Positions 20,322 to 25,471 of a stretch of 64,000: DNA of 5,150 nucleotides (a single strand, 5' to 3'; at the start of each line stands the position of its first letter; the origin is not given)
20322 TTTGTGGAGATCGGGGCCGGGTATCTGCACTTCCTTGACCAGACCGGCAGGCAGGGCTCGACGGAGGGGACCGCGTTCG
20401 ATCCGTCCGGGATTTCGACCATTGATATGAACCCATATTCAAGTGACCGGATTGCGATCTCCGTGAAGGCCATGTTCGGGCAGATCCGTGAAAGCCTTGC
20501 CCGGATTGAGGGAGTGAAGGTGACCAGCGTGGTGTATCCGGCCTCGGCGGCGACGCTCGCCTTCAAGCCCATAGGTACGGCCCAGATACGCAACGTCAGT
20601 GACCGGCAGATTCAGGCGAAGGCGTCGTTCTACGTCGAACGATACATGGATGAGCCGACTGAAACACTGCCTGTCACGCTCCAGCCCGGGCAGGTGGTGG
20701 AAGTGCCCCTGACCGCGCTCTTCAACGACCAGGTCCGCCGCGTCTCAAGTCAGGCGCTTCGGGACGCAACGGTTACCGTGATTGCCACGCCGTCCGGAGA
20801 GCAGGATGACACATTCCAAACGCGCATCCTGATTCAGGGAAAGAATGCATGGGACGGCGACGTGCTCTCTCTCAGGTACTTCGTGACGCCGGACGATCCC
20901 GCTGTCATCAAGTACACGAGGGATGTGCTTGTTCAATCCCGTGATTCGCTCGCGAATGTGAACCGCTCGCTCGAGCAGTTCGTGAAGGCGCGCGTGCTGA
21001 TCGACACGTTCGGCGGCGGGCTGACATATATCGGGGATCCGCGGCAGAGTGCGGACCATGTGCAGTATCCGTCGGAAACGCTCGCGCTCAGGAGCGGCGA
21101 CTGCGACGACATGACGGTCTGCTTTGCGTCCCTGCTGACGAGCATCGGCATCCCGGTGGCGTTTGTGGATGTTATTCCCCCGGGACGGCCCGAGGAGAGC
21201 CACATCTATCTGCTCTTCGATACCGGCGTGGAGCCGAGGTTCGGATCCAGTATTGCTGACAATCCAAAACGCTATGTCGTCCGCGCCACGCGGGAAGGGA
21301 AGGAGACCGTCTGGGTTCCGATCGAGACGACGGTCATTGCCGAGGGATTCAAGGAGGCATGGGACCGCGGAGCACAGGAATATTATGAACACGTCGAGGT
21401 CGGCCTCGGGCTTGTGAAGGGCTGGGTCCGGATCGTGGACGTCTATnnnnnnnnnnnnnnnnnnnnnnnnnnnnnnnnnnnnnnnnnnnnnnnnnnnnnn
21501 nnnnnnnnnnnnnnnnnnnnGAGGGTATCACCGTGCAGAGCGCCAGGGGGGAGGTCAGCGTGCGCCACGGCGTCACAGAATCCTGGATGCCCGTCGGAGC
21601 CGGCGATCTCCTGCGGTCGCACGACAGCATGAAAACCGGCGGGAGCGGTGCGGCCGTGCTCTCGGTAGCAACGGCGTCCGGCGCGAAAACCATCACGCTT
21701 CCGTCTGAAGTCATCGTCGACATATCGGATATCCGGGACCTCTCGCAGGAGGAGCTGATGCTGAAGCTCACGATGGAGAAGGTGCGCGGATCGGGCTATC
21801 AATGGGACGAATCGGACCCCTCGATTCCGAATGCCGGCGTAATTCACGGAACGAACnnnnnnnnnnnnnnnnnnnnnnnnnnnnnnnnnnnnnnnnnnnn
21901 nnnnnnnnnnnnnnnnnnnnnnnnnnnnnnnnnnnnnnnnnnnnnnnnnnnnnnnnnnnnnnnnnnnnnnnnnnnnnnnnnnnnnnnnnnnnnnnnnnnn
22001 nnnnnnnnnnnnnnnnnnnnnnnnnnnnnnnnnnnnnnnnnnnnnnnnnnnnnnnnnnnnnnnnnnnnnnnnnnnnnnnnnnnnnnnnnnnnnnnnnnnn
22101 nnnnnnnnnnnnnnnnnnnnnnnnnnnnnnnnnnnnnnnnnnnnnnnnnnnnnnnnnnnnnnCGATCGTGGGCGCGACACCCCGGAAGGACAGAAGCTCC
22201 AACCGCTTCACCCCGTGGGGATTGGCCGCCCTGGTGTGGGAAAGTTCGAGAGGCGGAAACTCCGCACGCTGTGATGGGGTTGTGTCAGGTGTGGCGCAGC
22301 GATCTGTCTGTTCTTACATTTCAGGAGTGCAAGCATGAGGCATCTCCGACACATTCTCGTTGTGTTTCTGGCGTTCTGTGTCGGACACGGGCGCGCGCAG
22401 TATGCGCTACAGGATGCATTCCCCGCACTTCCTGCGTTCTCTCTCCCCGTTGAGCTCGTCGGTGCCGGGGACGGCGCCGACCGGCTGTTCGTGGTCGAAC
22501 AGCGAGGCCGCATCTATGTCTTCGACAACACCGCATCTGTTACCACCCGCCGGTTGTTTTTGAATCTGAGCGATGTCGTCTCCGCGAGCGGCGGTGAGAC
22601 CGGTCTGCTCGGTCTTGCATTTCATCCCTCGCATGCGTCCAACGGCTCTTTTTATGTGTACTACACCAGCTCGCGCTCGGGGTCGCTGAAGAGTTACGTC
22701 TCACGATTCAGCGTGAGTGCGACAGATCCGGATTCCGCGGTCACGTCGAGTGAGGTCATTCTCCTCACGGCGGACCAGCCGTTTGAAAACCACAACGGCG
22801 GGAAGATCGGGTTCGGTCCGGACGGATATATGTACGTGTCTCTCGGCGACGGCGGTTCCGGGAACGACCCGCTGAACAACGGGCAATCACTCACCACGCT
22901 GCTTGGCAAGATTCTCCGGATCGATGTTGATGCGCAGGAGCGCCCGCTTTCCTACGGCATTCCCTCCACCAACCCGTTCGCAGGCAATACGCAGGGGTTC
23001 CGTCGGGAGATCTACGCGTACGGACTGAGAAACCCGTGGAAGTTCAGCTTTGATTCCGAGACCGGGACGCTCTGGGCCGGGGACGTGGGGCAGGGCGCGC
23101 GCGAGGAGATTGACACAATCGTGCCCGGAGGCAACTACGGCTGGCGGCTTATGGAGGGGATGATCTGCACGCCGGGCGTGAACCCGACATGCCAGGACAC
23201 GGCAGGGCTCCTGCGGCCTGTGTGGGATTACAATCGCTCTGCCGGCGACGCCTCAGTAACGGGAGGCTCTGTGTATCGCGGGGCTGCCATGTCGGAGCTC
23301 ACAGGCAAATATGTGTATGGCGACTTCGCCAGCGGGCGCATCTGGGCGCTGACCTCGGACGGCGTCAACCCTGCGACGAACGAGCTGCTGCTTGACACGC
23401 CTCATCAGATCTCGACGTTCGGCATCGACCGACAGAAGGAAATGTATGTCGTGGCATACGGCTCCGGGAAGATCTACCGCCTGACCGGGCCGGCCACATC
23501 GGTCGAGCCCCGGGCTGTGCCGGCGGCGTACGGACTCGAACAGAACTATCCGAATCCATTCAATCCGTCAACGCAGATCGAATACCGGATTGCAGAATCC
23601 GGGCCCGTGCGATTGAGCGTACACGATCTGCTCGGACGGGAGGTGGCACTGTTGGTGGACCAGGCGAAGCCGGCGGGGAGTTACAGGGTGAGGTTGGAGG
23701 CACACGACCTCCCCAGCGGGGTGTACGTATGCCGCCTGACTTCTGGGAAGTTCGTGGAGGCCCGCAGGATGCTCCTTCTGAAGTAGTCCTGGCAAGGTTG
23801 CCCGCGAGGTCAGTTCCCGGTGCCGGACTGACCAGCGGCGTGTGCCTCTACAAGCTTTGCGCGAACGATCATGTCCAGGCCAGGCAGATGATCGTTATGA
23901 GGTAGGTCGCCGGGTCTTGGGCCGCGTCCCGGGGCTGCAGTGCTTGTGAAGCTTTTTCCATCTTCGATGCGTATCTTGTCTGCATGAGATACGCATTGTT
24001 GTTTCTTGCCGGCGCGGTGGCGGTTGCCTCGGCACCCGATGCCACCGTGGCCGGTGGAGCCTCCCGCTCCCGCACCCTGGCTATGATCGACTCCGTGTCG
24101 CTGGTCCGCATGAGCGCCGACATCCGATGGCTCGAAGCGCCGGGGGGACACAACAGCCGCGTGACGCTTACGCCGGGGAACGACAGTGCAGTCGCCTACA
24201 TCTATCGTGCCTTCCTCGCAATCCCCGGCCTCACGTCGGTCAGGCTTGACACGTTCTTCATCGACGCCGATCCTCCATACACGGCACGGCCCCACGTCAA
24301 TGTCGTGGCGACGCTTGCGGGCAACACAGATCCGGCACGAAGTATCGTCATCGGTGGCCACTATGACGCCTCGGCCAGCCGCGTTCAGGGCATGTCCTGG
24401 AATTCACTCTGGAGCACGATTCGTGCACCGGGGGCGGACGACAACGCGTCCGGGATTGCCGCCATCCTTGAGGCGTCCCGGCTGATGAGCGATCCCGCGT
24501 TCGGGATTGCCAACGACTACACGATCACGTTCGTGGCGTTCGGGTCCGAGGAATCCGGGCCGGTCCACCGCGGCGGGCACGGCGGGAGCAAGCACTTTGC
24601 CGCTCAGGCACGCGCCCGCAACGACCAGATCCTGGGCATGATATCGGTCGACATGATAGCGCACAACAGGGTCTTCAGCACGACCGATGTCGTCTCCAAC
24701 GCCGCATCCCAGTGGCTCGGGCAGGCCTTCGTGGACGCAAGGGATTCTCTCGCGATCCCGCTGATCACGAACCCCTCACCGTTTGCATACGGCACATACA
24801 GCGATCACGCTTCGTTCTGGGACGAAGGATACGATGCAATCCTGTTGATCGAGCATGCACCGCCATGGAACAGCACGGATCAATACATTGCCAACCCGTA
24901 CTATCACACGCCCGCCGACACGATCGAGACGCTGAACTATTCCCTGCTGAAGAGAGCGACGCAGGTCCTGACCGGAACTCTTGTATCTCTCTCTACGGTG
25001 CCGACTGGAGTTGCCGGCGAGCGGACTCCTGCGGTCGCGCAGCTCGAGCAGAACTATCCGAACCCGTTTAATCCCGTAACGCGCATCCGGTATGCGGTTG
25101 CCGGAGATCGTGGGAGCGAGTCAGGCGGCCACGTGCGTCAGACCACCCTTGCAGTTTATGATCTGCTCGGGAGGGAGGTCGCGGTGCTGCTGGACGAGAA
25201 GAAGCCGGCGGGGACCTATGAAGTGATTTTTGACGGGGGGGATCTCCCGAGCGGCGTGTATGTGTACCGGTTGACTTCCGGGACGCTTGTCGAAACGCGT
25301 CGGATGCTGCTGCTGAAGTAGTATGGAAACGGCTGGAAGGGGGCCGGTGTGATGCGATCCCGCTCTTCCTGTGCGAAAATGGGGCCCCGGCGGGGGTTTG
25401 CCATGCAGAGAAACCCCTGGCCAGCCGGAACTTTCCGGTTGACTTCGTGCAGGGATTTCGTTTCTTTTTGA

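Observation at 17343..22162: Uncharacterised four-gene envelope cluster with an OM-barrel/transglutaminase fusion, preceded by a partial σ54 −24/−12 match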

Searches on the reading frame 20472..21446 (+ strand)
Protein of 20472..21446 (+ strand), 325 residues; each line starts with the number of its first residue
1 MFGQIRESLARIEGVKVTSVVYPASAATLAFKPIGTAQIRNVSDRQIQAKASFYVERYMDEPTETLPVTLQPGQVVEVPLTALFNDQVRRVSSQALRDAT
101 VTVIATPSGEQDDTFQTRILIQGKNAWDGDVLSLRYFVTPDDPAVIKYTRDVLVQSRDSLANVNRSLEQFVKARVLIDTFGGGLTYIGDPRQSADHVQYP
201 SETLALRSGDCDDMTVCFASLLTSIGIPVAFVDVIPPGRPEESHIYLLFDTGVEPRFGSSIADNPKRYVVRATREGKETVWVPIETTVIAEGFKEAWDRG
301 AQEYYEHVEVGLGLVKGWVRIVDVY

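Call 41: search_solved_structures(query=A5, max_evalue=1, show_alignments=3)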
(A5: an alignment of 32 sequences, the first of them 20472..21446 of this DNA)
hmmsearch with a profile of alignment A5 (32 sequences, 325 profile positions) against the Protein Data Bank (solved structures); distinct sequences matched with E-value up to 1: 6.
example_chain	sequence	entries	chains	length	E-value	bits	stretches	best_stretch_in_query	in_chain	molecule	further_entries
4u65_E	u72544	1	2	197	0.0009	21.5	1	160-249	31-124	Putative cystine protease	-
4fgo_A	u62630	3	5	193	0.017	17.4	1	178-234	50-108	Periplasmic protein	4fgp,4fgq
7qca_SH0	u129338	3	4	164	0.3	13.2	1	40-123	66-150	40S ribosomal protein S7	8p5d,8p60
8glv_Eb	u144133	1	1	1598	0.43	12.7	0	188-232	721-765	Flagellar associated protein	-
6yl3_B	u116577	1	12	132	0.48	12.6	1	32-55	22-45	Urease subunit beta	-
4z42_B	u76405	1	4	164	0.75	11.9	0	32-55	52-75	Urease subunit beta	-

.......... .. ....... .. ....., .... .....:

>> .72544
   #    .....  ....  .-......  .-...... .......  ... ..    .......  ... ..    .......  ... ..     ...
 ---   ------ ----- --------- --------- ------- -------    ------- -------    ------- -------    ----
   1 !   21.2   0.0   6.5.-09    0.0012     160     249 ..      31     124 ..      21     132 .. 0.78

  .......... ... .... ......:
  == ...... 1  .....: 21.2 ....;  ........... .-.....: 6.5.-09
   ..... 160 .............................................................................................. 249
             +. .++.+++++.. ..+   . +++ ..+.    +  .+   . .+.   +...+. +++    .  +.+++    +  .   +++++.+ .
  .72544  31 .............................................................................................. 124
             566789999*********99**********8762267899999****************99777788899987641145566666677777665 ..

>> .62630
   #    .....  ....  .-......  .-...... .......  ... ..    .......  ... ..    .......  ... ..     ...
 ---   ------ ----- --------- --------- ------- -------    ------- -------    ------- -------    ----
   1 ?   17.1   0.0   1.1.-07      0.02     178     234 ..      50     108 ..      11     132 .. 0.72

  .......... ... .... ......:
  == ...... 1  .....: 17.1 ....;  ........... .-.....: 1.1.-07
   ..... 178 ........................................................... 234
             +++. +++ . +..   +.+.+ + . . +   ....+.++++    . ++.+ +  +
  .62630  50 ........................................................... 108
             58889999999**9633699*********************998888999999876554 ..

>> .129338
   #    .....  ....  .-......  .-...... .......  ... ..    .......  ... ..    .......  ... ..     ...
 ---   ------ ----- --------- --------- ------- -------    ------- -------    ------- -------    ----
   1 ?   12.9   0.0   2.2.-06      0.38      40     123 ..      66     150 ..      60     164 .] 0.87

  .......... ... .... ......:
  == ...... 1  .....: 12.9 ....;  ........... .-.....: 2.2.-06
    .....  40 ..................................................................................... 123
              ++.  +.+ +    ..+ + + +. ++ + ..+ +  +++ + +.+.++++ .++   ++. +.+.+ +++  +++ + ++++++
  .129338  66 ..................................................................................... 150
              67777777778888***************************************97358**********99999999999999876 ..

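Call 45: search_protein_families(library=pfam, alignment_id=A5, max_evalue=1)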
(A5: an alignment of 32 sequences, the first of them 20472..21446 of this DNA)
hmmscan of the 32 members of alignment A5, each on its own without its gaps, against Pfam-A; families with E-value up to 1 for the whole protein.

A. member 1, window:20472-21446:+ (325 aa): 2 families
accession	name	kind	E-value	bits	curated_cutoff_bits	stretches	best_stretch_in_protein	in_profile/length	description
PF01841.26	Transglut_core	-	0.00017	22.3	23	1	173-244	18-91/108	Transglutaminase-like superfamily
PF04473.18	DUF553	-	0.27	11.1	20.5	1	194-233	47-87/140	Transglutaminase-like domain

B. families by the number of members that match (of 32 scanned): 7 families
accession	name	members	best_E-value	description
PF01841.26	Transglut_core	32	2.3e-06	Transglutaminase-like superfamily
PF04473.18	DUF553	23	0.0019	Transglutaminase-like domain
PF05354.17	Phage_attach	1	0.055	Phage Head-Tail Attachment protein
PF24199.1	DUF7424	1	0.11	Domain of unknown function (DUF7424)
PF21577.3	PG_0320-like_C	1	0.13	PG_0320-like, C-terminal domain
PF01652.23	IF4E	1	0.21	Eukaryotic initiation factor 4E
PF12574.13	120_Rick_ant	1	0.24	120 KDa Rickettsia surface antigen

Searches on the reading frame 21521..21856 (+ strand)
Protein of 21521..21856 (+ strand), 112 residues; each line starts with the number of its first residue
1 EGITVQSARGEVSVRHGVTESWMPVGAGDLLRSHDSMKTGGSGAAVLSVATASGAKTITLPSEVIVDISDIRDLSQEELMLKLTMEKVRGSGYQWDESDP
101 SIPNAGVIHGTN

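Call 62: search_solved_structures(query=A6, max_evalue=10, show_alignments=3)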
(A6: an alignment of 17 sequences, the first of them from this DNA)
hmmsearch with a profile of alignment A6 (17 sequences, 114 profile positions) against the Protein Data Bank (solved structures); distinct sequences matched with E-value up to 10: 1.
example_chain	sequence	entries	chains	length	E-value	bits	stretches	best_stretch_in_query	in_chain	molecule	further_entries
9ncf_S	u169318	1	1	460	0.00012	25.2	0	83-109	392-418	Immunoglobulin-like domain protein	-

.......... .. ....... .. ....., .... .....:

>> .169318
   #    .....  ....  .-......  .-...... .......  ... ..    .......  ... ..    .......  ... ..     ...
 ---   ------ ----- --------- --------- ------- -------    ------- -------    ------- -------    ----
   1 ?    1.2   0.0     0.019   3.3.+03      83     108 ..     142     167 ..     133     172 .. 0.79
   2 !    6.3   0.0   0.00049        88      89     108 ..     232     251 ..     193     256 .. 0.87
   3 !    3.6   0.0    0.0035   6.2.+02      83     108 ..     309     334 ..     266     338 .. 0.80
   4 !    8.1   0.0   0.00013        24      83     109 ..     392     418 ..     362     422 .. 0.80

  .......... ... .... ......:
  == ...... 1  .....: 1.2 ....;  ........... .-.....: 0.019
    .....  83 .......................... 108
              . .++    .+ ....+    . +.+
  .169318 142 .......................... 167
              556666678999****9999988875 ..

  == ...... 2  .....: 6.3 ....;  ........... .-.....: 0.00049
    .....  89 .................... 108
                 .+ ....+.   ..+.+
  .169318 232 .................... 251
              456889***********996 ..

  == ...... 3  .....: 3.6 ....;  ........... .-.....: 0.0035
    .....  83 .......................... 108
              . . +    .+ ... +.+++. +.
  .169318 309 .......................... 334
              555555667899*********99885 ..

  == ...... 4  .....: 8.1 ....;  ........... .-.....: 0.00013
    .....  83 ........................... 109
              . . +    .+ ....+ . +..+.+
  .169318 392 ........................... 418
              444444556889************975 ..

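Call 68: search_protein_representatives(alignment_id=A6)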
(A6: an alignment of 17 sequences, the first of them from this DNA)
Query: 17 sequences, 114 profile positions. Proteins with E-value up to 0.001 (for the whole library): 156; up to 1e-10: 68; up to 1e-30: 6. The best 150 are listed.
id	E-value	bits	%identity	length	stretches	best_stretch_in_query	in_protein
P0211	6.8e-52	190.4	-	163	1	2-114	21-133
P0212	2.6e-44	166.0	-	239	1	1-113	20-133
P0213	4.0e-39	149.2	-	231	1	2-114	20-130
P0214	7.0e-37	142.0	-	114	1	6-113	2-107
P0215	4.8e-32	126.4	-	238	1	4-113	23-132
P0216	8.1e-31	122.5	-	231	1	2-113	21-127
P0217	1.8e-30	121.3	-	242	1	6-113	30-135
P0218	3.9e-29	117.1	-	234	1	2-114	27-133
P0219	2.0e-28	114.7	-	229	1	4-114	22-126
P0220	9.4e-28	112.6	-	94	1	2-76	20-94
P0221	2.7e-26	107.9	-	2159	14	32-103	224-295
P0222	3.8e-26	107.4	-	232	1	2-113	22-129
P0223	7.5e-25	103.2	-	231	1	2-114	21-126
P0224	1.2e-24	102.6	-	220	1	4-113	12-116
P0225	2.2e-24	101.7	-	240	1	2-113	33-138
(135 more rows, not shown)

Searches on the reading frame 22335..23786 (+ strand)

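Call 16: search_protein_families(library=pfam, proteins=[window:22335-23786:+], max_evalue=0.001)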
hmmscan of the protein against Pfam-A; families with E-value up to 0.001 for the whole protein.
window:22335-23786:+ (483 aa): 2 families
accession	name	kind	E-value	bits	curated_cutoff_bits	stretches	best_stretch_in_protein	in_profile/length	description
PF07995.17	GSDH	-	2.4e-48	165.6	25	1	38-380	4-330/332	Glucose / Sorbosone dehydrogenase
PF18962.6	Por_Secre_tail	-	2.9e-07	31.1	27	1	405-472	2-66/75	Secretion system C-terminal sorting domain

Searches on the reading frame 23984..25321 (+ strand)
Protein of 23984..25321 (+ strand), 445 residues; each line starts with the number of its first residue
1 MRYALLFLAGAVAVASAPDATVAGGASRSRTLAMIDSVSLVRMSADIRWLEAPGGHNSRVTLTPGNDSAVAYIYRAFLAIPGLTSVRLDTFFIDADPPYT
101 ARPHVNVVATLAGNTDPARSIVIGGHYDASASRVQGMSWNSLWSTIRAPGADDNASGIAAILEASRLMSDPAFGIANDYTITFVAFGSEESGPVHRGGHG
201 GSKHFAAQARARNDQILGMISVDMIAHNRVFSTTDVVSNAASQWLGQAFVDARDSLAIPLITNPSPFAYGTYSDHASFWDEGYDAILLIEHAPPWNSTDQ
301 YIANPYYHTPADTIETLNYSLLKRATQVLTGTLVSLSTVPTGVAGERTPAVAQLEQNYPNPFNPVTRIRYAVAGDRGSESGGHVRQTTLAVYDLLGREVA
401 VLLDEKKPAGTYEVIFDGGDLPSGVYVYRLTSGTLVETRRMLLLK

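Call 16: search_protein_families(library=pfam, proteins=[window:23984-25321:+], max_evalue=0.001)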
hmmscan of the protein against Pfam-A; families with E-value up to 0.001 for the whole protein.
window:23984-25321:+ (445 aa): 3 families
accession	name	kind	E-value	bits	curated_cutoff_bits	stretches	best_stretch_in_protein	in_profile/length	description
PF04389.22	Peptidase_M28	-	4.1e-29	102.1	21.3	1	106-329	1-189/193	Peptidase family M28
PF01546.33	Peptidase_M20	-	1.3e-06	28.9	24.6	1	123-221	2-97/206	Peptidase family M20/M25/M40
PF18962.6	Por_Secre_tail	-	5.5e-06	27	27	1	358-439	2-71/75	Secretion system C-terminal sorting domain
